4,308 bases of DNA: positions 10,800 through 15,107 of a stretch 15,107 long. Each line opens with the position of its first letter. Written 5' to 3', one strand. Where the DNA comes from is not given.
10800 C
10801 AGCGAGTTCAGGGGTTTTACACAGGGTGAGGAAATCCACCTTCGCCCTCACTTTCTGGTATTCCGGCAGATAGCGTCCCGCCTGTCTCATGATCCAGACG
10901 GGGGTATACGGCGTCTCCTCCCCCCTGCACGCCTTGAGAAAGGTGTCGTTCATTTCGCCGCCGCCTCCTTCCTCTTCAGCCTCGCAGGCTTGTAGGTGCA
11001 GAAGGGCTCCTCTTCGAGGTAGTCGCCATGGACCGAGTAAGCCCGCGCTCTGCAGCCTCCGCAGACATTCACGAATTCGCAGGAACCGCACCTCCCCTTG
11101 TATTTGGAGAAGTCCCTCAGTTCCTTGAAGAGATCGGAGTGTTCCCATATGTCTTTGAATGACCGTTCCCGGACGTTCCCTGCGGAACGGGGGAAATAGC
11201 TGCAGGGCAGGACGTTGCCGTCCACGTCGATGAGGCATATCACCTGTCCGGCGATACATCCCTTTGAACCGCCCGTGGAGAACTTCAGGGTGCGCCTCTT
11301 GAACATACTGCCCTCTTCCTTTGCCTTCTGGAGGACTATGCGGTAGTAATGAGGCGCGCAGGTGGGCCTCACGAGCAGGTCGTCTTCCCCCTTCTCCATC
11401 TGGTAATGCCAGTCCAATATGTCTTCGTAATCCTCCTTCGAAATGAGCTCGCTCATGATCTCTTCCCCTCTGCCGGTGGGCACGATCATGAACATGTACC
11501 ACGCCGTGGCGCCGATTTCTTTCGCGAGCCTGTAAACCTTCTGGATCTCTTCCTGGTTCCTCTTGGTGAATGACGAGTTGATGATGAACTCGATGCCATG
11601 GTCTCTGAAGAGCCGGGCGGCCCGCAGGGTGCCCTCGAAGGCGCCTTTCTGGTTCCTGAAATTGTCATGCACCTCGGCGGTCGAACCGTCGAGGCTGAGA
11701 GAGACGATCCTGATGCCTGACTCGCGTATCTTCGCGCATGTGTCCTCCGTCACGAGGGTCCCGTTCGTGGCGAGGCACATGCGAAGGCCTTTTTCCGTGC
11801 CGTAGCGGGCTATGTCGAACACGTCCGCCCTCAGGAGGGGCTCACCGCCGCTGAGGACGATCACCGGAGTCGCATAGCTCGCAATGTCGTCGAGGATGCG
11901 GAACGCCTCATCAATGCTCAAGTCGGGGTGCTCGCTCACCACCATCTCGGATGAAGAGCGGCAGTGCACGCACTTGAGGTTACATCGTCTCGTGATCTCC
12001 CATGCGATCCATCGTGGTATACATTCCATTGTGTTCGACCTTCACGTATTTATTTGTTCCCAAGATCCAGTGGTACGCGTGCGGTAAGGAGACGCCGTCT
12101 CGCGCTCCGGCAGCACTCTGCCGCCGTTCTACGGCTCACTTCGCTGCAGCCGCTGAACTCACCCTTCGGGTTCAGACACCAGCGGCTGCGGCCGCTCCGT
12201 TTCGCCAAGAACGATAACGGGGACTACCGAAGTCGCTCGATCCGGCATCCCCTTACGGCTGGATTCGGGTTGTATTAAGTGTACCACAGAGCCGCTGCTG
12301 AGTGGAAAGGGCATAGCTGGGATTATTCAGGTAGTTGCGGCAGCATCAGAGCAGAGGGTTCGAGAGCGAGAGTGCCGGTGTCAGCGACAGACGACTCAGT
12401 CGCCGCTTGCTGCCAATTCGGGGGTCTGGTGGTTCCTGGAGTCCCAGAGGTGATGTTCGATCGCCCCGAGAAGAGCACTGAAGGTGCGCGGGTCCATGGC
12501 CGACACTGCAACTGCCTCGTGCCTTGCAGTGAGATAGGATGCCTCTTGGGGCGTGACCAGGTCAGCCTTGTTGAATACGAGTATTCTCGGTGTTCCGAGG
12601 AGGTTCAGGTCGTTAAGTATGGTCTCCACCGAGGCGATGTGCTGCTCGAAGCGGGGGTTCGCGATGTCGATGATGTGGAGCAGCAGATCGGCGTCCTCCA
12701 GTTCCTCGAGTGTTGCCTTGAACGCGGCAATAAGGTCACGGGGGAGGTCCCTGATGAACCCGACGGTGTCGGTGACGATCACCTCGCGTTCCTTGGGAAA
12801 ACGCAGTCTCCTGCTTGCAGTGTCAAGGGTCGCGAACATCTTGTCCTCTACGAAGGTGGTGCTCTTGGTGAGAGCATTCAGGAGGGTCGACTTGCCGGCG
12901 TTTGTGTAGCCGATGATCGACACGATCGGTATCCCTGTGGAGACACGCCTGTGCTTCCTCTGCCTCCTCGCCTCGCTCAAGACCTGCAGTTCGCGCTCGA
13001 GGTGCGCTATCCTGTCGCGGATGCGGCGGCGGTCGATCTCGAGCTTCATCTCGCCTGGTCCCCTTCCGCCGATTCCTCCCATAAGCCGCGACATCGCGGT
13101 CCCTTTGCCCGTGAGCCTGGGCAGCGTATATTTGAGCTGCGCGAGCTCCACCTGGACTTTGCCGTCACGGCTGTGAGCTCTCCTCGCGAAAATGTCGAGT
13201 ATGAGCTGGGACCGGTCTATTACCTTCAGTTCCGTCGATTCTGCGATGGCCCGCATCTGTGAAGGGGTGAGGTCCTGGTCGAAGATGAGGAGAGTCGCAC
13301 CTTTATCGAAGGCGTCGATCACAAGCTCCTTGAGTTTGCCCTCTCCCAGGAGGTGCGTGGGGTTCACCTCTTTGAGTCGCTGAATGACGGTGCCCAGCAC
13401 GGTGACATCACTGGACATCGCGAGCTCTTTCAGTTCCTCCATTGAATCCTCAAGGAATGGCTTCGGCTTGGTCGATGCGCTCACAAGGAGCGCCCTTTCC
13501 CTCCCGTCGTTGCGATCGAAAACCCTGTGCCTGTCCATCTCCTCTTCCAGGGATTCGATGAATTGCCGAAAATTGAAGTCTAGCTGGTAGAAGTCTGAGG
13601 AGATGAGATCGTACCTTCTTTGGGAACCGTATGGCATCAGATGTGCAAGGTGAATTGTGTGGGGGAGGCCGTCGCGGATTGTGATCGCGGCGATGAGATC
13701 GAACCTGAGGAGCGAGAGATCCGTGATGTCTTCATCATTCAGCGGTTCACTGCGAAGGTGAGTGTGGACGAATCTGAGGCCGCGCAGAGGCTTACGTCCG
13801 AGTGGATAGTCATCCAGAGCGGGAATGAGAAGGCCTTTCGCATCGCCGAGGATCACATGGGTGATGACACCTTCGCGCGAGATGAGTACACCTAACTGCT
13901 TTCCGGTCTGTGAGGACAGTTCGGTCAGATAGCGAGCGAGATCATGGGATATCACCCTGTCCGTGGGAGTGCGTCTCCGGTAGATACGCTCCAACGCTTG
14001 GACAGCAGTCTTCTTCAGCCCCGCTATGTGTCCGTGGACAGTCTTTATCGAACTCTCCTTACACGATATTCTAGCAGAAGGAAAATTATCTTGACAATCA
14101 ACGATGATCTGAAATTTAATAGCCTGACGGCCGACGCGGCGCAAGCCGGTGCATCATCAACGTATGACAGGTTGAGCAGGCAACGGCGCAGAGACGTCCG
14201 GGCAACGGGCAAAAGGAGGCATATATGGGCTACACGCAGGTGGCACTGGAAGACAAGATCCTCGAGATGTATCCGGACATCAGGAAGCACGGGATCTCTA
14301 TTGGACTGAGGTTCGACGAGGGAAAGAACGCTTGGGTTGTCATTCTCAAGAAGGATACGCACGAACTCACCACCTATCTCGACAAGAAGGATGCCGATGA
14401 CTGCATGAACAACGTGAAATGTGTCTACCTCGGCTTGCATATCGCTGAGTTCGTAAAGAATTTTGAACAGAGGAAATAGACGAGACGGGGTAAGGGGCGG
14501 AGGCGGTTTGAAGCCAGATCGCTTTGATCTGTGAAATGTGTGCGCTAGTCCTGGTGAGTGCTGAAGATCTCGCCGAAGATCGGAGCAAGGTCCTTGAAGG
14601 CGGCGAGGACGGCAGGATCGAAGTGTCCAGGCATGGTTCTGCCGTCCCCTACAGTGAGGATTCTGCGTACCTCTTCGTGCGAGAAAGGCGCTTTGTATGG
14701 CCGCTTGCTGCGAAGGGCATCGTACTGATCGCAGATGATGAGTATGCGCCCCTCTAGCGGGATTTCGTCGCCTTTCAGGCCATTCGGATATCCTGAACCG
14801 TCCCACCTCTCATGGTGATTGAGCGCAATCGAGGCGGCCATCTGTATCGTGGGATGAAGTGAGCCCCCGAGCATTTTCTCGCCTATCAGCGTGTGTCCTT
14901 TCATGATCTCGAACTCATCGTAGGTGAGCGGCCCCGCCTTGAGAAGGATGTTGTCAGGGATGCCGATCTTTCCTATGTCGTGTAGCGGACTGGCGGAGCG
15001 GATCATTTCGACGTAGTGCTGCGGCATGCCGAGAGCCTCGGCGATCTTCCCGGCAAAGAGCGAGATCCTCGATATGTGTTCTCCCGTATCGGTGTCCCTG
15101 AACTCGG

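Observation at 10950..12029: AhbD/NirJ-family radical SAM-SPASM enzyme translationally coupled to hemE: possible oxygen-independent terminal heme-synthesis step in a coproporphyrin-dependent route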

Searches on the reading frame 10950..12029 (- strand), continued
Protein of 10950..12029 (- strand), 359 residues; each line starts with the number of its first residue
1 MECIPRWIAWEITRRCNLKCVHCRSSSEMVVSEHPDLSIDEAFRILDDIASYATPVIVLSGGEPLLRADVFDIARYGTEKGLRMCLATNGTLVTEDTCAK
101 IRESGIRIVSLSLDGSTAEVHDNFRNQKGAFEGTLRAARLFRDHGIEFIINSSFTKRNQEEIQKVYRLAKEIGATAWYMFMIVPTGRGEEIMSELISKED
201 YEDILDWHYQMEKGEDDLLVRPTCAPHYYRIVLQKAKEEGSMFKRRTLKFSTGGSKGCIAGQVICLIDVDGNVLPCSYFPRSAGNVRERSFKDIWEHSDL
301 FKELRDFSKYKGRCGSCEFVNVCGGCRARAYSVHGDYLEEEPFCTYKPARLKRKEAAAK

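Call 96: search_protein_families(library=ncbifam, proteins=[L081:9980-11035:+, L080:9926-11092:+, L047:10001-11056:+, L069:10001-11035:+, L016:841-2031:+, L084:10654-10887:+], max_evalue=1e-10)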
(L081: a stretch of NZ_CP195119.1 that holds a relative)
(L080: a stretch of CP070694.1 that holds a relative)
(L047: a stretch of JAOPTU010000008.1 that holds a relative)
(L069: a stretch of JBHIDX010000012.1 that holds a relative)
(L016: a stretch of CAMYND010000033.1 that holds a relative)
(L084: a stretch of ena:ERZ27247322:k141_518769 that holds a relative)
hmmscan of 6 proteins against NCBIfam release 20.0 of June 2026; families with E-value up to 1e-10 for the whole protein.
L081:9980-11035:+ (351 aa): 54 families (the best 25 are shown)
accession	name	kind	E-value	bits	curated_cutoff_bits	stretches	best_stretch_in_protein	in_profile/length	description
TIGR04545.1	rSAM_ahbD_hemeb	equivalog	2.4e-190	632.2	500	1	10-346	1-339/339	heme b synthase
TIGR04053.2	TIGR04053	equivalog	1.7e-119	399.4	395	1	5-346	4-366/366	TIGR04053 family radical SAM/SPASM domain-containing protein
TIGR04055.1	rSAM_NirJ2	equivalog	2.3e-108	362.6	500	1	10-345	1-325/326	putative heme d1 biosynthesis radical SAM protein NirJ2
TIGR04546.1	rSAM_ahbC_deAc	equivalog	1.3e-66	225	650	1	10-343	40-384/390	12,18-didecarboxysiroheme deacetylase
TIGR04051.1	rSAM_NirJ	equivalog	1.8e-64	218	515.45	1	11-343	4-347/354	heme d1 biosynthesis radical SAM protein NirJ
TIGR04054.1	rSAM_NirJ1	equivalog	5.4e-64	216.2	650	1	10-343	37-381/387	putative heme d1 biosynthesis radical SAM protein NirJ1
TIGR04347.1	pseudo_SAM_Halo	equivalog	1.1e-61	209.2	525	1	10-345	39-386/390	TIGR04347 family pseudo-SAM/SPASM protein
TIGR03962.1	mycofact_rSAM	equivalog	2.5e-53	181.5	265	1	5-344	8-333/339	mycofactocin radical SAM maturase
TIGR04303.1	GeoRSP_rSAM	equivalog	3.8e-53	181.1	400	1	5-342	1-324/325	GeoRSP system radical SAM/SPASM protein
NF050035.1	rSAM_WgK_link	exception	9.1e-51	173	650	1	3-346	3-365/367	radical SAM/SPASM peptide maturase WgkB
TIGR02109.1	PQQ_syn_pqqE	equivalog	8.6e-46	156.5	381.35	2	5-178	3-176/358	pyrroloquinoline quinone biosynthesis protein PqqE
NF045574.1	sacti_mat_StsB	exception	3.3e-45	154.8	625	1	11-335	98-406/466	StsB family radical SAM/SPASM domain sactipeptide maturase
TIGR04103.1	rSAM_nif11_3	equivalog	7.7e-44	149.9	725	1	11-345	7-345/412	nif11-class peptide radical SAM maturase 3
TIGR04340.1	rSAM_ACGX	hypoth_equivalog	4.7e-43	147.7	400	1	12-343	6-338/341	radical SAM/SPASM domain protein, ACGX system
TIGR04251.1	SCM_rSAM_ScmF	equivalog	1.3e-41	143.2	400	1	11-342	6-339/353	SynChlorMet cassette radical SAM/SPASM protein ScmF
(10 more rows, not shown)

L080:9926-11092:+ (388 aa): 45 families (the best 25 are shown)
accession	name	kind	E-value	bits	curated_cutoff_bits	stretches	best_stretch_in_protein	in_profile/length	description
TIGR04545.1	rSAM_ahbD_hemeb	equivalog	1.9e-171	570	500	1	27-365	1-339/339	heme b synthase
TIGR04055.1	rSAM_NirJ2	equivalog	1e-109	367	500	1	27-364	1-325/326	putative heme d1 biosynthesis radical SAM protein NirJ2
TIGR04053.2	TIGR04053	equivalog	3.8e-107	358.7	395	1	27-365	9-366/366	TIGR04053 family radical SAM/SPASM domain-containing protein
TIGR04051.1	rSAM_NirJ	equivalog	3.2e-61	207.2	515.45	1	28-362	4-347/354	heme d1 biosynthesis radical SAM protein NirJ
TIGR04546.1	rSAM_ahbC_deAc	equivalog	4.1e-60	203.6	650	1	27-362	40-384/390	12,18-didecarboxysiroheme deacetylase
TIGR04347.1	pseudo_SAM_Halo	equivalog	9e-59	199.7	525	1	16-229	28-240/390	TIGR04347 family pseudo-SAM/SPASM protein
TIGR04054.1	rSAM_NirJ1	equivalog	4.3e-57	193.5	650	1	15-362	26-381/387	putative heme d1 biosynthesis radical SAM protein NirJ1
NF050035.1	rSAM_WgK_link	exception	9e-43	146.6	650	2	27-208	10-191/367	radical SAM/SPASM peptide maturase WgkB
TIGR03962.1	mycofact_rSAM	equivalog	2e-42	145.6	265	1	28-230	14-215/339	mycofactocin radical SAM maturase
NF045574.1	sacti_mat_StsB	exception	5.3e-42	144.2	625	1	13-192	83-260/466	StsB family radical SAM/SPASM domain sactipeptide maturase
TIGR04303.1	GeoRSP_rSAM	equivalog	3.9e-41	141.7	400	1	28-196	7-174/325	GeoRSP system radical SAM/SPASM protein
TIGR04103.1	rSAM_nif11_3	equivalog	5.4e-39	134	725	1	27-373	6-354/412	nif11-class peptide radical SAM maturase 3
TIGR04133.1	rSAM_w_lipo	hypoth_equivalog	2e-38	132.2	425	1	16-344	14-331/350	TIGR04133 family radical SAM/SPASM protein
TIGR03913.1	rad_SAM_trio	equivalog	6.8e-38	130.2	591.75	1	28-377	21-368/477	GDL motif peptide-associated radical SAM/SPASM maturase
TIGR04251.1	SCM_rSAM_ScmF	equivalog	7.1e-38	130.9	400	1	26-361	4-339/353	SynChlorMet cassette radical SAM/SPASM protein ScmF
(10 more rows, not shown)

L047:10001-11056:+ (352 aa): 56 families (the best 25 are shown)
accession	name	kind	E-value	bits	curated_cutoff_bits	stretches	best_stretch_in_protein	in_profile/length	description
TIGR04545.1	rSAM_ahbD_hemeb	equivalog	5e-130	433.8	500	1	8-348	2-339/339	heme b synthase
TIGR04053.2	TIGR04053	equivalog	2e-92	310.3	395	1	4-348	6-366/366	TIGR04053 family radical SAM/SPASM domain-containing protein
TIGR04055.1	rSAM_NirJ2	equivalog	3.1e-90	303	500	1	8-346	2-324/326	putative heme d1 biosynthesis radical SAM protein NirJ2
TIGR04051.1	rSAM_NirJ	equivalog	2.6e-61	207.5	515.45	1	8-345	4-347/354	heme d1 biosynthesis radical SAM protein NirJ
TIGR04546.1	rSAM_ahbC_deAc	equivalog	5.1e-61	206.6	650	1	8-346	41-385/390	12,18-didecarboxysiroheme deacetylase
TIGR04054.1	rSAM_NirJ1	equivalog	2.2e-58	197.7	650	1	8-345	38-381/387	putative heme d1 biosynthesis radical SAM protein NirJ1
TIGR04347.1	pseudo_SAM_Halo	equivalog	4.5e-52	177.6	525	1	8-345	40-384/390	TIGR04347 family pseudo-SAM/SPASM protein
TIGR03962.1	mycofact_rSAM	equivalog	1.6e-47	162.4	265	2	5-209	11-213/339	mycofactocin radical SAM maturase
TIGR04303.1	GeoRSP_rSAM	equivalog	4.3e-42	144.8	400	2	5-173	4-168/325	GeoRSP system radical SAM/SPASM protein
NF050035.1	rSAM_WgK_link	exception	1.5e-41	142.6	650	1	5-346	8-363/367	radical SAM/SPASM peptide maturase WgkB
TIGR04133.1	rSAM_w_lipo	hypoth_equivalog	2.3e-38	132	425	1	7-326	25-330/350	TIGR04133 family radical SAM/SPASM protein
TIGR04340.1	rSAM_ACGX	hypoth_equivalog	1.4e-36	126.4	400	1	9-344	6-337/341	radical SAM/SPASM domain protein, ACGX system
NF045574.1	sacti_mat_StsB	exception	1e-35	123.5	625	1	12-188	102-275/466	StsB family radical SAM/SPASM domain sactipeptide maturase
TIGR04251.1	SCM_rSAM_ScmF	equivalog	7.1e-35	121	400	1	12-345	10-340/353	SynChlorMet cassette radical SAM/SPASM protein ScmF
TIGR04103.1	rSAM_nif11_3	equivalog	4.8e-34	117.7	725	1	7-195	6-191/412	nif11-class peptide radical SAM maturase 3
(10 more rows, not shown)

L069:10001-11035:+ (345 aa): 53 families (the best 25 are shown)
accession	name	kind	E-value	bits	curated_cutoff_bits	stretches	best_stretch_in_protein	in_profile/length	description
TIGR04545.1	rSAM_ahbD_hemeb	equivalog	1.4e-129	432.4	500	1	8-345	2-339/339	heme b synthase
TIGR04053.2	TIGR04053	equivalog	3e-90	303.1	395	1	4-345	6-366/366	TIGR04053 family radical SAM/SPASM domain-containing protein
TIGR04055.1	rSAM_NirJ2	equivalog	3.8e-86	289.6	500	1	8-344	2-325/326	putative heme d1 biosynthesis radical SAM protein NirJ2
TIGR04051.1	rSAM_NirJ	equivalog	2.2e-61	207.8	515.45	1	8-341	4-346/354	heme d1 biosynthesis radical SAM protein NirJ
TIGR04546.1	rSAM_ahbC_deAc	equivalog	1.2e-60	205.4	650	1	8-341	41-383/390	12,18-didecarboxysiroheme deacetylase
TIGR04054.1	rSAM_NirJ1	equivalog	1.5e-59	201.6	650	1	8-341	38-380/387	putative heme d1 biosynthesis radical SAM protein NirJ1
TIGR04347.1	pseudo_SAM_Halo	equivalog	7.6e-54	183.5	525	1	8-342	40-384/390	TIGR04347 family pseudo-SAM/SPASM protein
TIGR03962.1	mycofact_rSAM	equivalog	8.4e-43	146.8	265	1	6-335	12-324/339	mycofactocin radical SAM maturase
NF050035.1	rSAM_WgK_link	exception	1.4e-39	136.2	650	1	5-344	8-364/367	radical SAM/SPASM peptide maturase WgkB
TIGR04303.1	GeoRSP_rSAM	equivalog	6.8e-39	134.3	400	2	5-173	4-170/325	GeoRSP system radical SAM/SPASM protein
TIGR04133.1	rSAM_w_lipo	hypoth_equivalog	5.4e-37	127.5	425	1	7-323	25-330/350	TIGR04133 family radical SAM/SPASM protein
NF045574.1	sacti_mat_StsB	exception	4.2e-35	121.5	625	1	12-171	102-260/466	StsB family radical SAM/SPASM domain sactipeptide maturase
TIGR04340.1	rSAM_ACGX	hypoth_equivalog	1.3e-34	119.9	400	1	9-341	6-337/341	radical SAM/SPASM domain protein, ACGX system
TIGR04103.1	rSAM_nif11_3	equivalog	7.5e-33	113.7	725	1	7-329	6-331/412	nif11-class peptide radical SAM maturase 3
TIGR03913.1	rad_SAM_trio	equivalog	3.2e-32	111.5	591.75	1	2-185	15-197/477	GDL motif peptide-associated radical SAM/SPASM maturase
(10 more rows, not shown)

L016:841-2031:+ (396 aa): 17 families
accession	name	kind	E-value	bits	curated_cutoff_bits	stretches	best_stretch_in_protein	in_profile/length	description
TIGR00539.1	hemN_rel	equivalog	1.2e-87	294.4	205.4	1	9-368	2-349/361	radical SAM family heme chaperone HemW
NF005133.0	PRK06582.1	equivalog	3.3e-67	227.2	597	1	7-394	11-388/390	coproporphyrinogen III oxidase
NF006067.1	PRK08208.1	equivalog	1.7e-58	198.6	380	1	6-396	34-416/427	STM4012 family radical SAM protein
TIGR04107.1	rSAM_HutW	equivalog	1.4e-51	175.6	400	1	7-383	39-403/419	heme anaerobic degradation radical SAM methyltransferase ChuW/HutW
TIGR03994.1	rSAM_HemZ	equivalog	6.7e-50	170.4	321.4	1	5-212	82-297/401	coproporphyrinogen dehydrogenase HemZ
NF004567.0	PRK05904.1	equivalog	9.9e-46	156.5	355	1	5-338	4-312/353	coproporphyrinogen III oxidase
TIGR00538.1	hemN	equivalog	2.4e-42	145.3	324.95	1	5-394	47-438/454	oxygen-independent coproporphyrinogen III oxidase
NF006385.0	PRK08629.1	equivalog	1.2e-41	143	355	1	7-365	52-390/439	coproporphyrinogen III oxidase family protein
NF006060.0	PRK08207.1-3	equivalog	9.4e-37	126.9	653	1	3-210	145-364/477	coproporphyrinogen III oxidase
NF006064.0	PRK08207.2-2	equivalog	1.4e-34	120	504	1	8-205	145-352/465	coproporphyrinogen III oxidase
NF006061.0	PRK08207.1-4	equivalog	1.1e-31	110.2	702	1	8-193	174-370/501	coproporphyrinogen III oxidase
TIGR04419.1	no_iron_rSAM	equivalog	4.5e-27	95.5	300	1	9-310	9-281/378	HemN-related non-iron pseudo-SAM protein PsgB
NF006063.0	PRK08207.2-1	equivalog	7.2e-27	94.2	1074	1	8-200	193-395/518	coproporphyrinogen III oxidase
NF006062.0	PRK08207.1-5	equivalog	4.2e-26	91.8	1007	1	5-211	146-364/476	coproporphyrinogen III oxidase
NF006059.0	PRK08207.1-1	equivalog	1.6e-25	89.8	1012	1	8-198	172-373/496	coproporphyrinogen III oxidase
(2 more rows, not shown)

L084:10654-10887:+ (77 aa): 0 families

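Call 99: find_encoding_contigs(protein=P0337, flank=6000, max_places=1)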
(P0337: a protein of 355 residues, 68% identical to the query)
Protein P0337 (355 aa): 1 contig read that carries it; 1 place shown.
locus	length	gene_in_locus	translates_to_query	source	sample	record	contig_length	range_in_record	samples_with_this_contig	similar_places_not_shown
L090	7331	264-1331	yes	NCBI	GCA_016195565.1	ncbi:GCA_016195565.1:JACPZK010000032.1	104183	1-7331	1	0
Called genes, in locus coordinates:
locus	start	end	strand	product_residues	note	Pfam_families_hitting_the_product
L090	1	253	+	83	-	PF00072:Response_reg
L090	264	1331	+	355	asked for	PF00762:Ferrochelatase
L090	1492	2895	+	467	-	PF01266:DAO (weak), PF01593:Amino_oxidase, PF13450:NAD_binding_8, PF13454:NAD_binding_9 (faint)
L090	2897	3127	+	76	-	-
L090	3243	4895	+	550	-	PF00920:ILVD_EDD_N, PF24877:ILV_EDD_C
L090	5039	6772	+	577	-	PF02776:TPP_enzyme_N, PF00205:TPP_enzyme_M, PF02775:TPP_enzyme_C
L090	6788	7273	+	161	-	PF01842:ACT, PF22629:ACT_AHAS_ss, PF13710:ACT_5, PF10369:ALS_ss_C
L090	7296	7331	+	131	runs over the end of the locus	PF20332:DUF6627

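Call 100: find_encoding_contigs(protein=P0363, flank=6000, max_places=1)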
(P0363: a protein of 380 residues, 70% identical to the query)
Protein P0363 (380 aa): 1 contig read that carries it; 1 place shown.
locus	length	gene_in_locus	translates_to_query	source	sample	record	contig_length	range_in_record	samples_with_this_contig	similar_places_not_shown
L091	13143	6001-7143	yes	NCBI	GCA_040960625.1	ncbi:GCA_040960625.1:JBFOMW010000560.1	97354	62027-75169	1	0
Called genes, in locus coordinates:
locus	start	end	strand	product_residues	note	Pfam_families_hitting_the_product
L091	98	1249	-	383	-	PF01266:DAO (weak), PF01946:Thi4 (weak), PF03486:HI0933_like (faint), PF05834:Lycopene_cycl (faint), PF13450:NAD_binding_8 (weak), PF22578:GGR_cat (weak)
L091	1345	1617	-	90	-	PF01661:Macro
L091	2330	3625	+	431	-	PF13167:GTP-bdg_N, PF16360:GTP-bdg_M, PF01926:MMR_HSR1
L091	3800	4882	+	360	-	PF04055:Radical_SAM, PF13186:SPASM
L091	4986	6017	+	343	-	PF01208:URO-D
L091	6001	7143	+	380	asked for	PF00762:Ferrochelatase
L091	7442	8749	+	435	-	PF13375:RnfC_N, PF01512:Complex1_51K, PF10531:SLBB, PF13534:Fer4_17 (faint), PF12838:Fer4_7, PF13183:Fer4_8 (weak), PF13187:Fer4_9, PF13237:Fer4_10, +4 more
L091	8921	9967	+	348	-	PF03116:NQR2_RnfD_RnfE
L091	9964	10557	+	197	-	PF04205:FMN_bind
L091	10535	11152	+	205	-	PF02508:Rnf-Nqr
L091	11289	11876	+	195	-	PF02508:Rnf-Nqr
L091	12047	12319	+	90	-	-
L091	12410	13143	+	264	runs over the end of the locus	PF12838:Fer4_7 (weak), PF13187:Fer4_9 (weak), PF14697:Fer4_21 (weak), PF00037:Fer4 (weak), PF12837:Fer4_6 (weak), PF13187:Fer4_9, PF14697:Fer4_21, PF14697:Fer4_21, +16 more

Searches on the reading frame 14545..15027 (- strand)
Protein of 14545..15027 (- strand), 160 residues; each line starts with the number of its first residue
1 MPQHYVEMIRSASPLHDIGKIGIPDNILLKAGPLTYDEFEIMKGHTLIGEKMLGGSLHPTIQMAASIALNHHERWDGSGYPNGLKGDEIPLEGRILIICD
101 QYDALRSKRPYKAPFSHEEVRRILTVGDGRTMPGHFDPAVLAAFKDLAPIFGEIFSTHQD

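Call 7: search_protein_families(library=pfam, proteins=[window:14545-15027:-])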
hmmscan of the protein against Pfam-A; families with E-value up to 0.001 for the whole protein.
window:14545-15027:- (160 aa): 2 families
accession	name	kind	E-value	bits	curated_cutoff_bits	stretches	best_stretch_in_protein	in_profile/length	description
PF13487.12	HD_5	-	1e-28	100.6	27.2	1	7-139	40-169/170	HD domain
PF01966.28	HD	-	3.5e-16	60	22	1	7-104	25-115/116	HD domain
